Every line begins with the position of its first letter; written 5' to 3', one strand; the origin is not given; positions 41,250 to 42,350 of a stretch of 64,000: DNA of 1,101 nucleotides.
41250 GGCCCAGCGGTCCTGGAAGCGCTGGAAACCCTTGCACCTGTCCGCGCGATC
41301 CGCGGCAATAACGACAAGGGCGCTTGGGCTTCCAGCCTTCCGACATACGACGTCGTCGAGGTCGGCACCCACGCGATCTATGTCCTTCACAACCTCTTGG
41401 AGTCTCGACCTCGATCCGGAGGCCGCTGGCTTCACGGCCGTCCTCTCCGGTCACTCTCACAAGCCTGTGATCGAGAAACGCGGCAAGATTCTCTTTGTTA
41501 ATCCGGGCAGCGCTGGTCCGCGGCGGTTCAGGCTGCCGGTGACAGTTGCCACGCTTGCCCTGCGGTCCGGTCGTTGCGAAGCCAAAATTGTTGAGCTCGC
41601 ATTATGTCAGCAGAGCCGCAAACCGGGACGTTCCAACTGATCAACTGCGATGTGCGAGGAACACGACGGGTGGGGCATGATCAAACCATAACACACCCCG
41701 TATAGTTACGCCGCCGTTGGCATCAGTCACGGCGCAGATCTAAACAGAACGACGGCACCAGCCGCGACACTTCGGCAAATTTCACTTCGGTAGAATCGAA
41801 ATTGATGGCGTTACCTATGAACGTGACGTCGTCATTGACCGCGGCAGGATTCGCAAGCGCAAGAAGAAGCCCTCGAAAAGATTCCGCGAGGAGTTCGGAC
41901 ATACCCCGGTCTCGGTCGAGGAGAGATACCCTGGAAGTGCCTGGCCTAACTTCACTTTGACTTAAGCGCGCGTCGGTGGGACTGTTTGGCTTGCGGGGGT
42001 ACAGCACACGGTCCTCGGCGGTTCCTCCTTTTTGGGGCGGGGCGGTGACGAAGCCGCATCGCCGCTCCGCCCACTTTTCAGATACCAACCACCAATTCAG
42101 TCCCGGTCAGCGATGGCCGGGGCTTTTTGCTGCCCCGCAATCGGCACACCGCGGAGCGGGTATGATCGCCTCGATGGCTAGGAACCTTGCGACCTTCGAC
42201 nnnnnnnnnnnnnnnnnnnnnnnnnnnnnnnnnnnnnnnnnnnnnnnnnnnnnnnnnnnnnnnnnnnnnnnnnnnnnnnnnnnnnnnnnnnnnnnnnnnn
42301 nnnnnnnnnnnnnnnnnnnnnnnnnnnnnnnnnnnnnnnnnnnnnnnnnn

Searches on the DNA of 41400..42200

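Call 92: search_rna_families(source=window, start=41400, end=42200, threshold=evalue, max_evalue=1)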
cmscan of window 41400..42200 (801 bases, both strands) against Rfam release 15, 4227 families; matches with E-value up to 1: 4.
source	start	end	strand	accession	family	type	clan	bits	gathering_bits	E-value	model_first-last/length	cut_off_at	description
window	42027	42131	+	RF00021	Spot_42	Gene; sRNA;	-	20.4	80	0.24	1-115/115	no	Spot 42 RNA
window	42099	42199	-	RF02236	asX2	Gene; sRNA;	-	19.7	70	0.3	1-87/87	no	Xanthomonas sRNA asX2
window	42005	42052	-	RF02044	CDKN2B-AS_2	Gene; lncRNA;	-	17.2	50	0.55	1-46/46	no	CDKN2B antisense RNA 1 convserved region 2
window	41510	41546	-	RF02044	CDKN2B-AS_2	Gene; lncRNA;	-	16.1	50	0.98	1-46/46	no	CDKN2B antisense RNA 1 convserved region 2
